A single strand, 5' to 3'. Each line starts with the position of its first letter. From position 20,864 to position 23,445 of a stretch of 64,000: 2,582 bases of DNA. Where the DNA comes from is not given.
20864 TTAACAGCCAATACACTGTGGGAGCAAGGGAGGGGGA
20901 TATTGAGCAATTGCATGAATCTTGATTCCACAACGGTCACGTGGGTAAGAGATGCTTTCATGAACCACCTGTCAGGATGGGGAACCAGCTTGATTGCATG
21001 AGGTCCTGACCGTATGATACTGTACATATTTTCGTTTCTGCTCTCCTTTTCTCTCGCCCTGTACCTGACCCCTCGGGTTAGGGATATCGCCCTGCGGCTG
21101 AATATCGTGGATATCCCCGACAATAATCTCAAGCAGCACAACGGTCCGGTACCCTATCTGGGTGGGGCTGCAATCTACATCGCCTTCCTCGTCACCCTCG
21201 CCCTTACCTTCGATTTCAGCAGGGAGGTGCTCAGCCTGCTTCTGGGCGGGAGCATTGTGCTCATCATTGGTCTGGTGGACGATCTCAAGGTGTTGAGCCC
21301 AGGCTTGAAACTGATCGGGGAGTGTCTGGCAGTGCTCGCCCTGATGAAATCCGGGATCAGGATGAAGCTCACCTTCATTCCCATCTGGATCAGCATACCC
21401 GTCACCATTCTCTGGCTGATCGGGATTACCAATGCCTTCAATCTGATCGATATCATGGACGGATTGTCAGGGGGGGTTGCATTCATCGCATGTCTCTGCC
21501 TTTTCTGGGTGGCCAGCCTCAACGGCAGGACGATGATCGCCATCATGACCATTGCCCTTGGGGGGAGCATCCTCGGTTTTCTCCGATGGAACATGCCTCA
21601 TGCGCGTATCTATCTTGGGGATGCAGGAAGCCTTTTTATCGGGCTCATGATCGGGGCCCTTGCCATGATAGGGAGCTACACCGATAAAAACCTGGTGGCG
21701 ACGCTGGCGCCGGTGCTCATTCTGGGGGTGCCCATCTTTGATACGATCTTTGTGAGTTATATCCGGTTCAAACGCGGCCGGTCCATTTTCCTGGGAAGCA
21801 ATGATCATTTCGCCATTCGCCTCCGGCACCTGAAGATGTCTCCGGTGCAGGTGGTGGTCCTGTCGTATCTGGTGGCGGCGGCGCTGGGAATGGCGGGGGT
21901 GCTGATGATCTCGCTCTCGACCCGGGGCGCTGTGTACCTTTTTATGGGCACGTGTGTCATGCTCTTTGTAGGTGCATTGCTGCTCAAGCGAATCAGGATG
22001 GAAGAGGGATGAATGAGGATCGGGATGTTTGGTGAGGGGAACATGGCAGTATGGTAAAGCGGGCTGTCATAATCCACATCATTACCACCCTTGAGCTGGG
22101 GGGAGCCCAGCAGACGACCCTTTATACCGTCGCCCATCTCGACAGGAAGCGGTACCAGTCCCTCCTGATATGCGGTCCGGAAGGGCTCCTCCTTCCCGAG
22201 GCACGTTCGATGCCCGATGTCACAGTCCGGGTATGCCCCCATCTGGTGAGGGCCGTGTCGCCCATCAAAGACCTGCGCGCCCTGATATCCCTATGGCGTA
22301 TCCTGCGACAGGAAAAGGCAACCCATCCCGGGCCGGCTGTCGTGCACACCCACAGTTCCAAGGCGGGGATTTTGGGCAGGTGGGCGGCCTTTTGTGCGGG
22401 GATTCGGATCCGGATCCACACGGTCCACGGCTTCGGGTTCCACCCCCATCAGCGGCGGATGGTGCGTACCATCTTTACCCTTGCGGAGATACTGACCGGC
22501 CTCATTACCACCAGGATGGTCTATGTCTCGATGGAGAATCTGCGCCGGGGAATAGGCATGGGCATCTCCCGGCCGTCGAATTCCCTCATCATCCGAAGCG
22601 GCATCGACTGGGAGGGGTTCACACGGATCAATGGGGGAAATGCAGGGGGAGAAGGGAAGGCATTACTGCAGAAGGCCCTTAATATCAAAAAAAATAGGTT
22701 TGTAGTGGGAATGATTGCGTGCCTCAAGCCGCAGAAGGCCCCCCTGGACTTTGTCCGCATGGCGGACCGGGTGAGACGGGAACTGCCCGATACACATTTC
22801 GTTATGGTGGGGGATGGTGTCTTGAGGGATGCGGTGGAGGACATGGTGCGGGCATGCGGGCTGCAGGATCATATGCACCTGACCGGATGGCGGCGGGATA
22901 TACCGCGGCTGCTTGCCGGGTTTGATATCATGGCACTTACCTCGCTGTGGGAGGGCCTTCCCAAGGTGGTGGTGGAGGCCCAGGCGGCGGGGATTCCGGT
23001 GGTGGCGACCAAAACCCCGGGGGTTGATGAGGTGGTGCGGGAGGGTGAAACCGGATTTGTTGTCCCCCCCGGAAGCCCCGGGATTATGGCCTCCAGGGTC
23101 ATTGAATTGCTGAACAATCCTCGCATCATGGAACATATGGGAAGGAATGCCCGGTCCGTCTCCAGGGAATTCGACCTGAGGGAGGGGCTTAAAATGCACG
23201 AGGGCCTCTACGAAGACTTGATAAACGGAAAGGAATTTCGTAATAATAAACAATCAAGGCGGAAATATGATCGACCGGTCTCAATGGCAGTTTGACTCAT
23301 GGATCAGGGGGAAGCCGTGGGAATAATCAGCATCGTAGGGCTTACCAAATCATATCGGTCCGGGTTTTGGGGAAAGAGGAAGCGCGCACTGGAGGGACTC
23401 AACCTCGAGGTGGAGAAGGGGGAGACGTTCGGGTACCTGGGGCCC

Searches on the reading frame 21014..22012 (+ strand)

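Call 18: search_protein_families(library=ncbifam, proteins=[window:21014-22012:+], max_evalue=0.00001)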
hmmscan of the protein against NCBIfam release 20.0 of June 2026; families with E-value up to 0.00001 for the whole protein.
window:21014-22012:+ (332 aa): 3 families
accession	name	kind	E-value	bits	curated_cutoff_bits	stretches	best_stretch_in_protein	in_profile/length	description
TIGR02380.1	ECA_wecA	exception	2.8e-28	99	326.05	1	5-327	5-336/346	UDP-N-acetylglucosamine--undecaprenyl-phosphate N-acetylglucosaminephosphotransferase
NF053644.1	MraY_archaea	equivalog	1.8e-22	80.1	450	1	99-294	153-338/340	pseudomurein biosynthesis MraY family phospho-N-acetylmuramoyl-pentapeptide-transferase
TIGR00445.1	mraY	equivalog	1.6e-11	44.3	192.05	1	125-295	135-314/321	phospho-N-acetylmuramoyl-pentapeptide-transferase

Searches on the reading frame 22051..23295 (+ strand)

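Call 18: search_protein_families(library=ncbifam, proteins=[window:22051-23295:+], max_evalue=0.00001)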
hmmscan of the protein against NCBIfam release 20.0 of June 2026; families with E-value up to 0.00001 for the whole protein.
window:22051-23295:+ (414 aa): 28 families (the best 25 are shown)
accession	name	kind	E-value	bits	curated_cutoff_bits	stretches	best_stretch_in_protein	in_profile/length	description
TIGR03088.1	stp2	hypoth_equivalog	1.4e-47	162.5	409.05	1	5-390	2-373/374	TIGR03088 family PEP-CTERM/XrtA system glycosyltransferase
TIGR03999.1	thiol_BshA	equivalog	6.6e-28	97.7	273.7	1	206-391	189-374/375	N-acetyl-alpha-D-glucosaminyl L-malate synthase BshA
NF011726.0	PRK15179.1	equivalog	2.1e-26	92.5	733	1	186-339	487-640/694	Vi polysaccharide biosynthesis protein TviE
NF041876.1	EPS_EpsE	equivalog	1.2e-20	74.2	400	1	223-379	221-385/389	exopolysaccharide biosynthesis GT4 family glycosyltransferase EpsE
NF012034.0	PRK15490.1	equivalog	4.4e-17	61.7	813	1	219-338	401-520/578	Vi polysaccharide biosynthesis glycosyltransferase TviE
NF047880.1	glyco_SdgA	exception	4.6e-16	58.5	800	1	211-374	312-474/488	serine-aspartate repeat adhesin O-glycosyltransferase SdgA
NF038229.1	Glyco4_Geo_Pelo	equivalog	5e-16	58.6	400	1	207-390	152-336/338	GPMC system family 4 glycosyltransferase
TIGR03449.1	mycothiol_MshA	equivalog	4.8e-15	55.4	462.5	1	203-390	207-403/406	D-inositol-3-phosphate glycosyltransferase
NF049988.1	MGlcDAGSynMgs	equivalog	7.3e-14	51.9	400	1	179-395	179-392/398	alpha-monoglucosyldiacylglycerol synthase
NF038011.1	PelF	equivalog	1.3e-13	50.9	100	1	214-360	304-461/489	GT4 family glycosyltransferase PelF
TIGR04047.1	MSMEG_0565_glyc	hypoth_equivalog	1.3e-13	50.8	259.85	1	178-387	161-371/373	MSMEG_0565 family glycosyltransferase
TIGR04063.1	stp3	hypoth_equivalog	2.3e-13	49.8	442.05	1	156-391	160-396/397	TIGR04063 family PEP-CTERM/XrtA system glycosyltransferase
NF050056.1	ProtGlycPglH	equivalog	2.4e-13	49.9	600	1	211-378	175-341/354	GalNAc-alpha-(1->4)-GalNAc-alpha-(1->3)-diNAcBac-PP-undecaprenol alpha-1,4-N-acetyl-D-galactosaminyltransferase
NF047684.1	TeichurnBiosyTuaC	equivalog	2.5e-13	49.7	550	1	184-391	193-390/391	teichuronic acid biosynthesis protein TuaC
NF050063.1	ProtGlycPglJ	equivalog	2.3e-12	46.8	500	1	225-376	203-352/363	N-acetylgalactosamine-N,N'-diacetylbacillosaminyl-diphospho-undecaprenol 4-alpha-N-acetylgalactosaminyltransferase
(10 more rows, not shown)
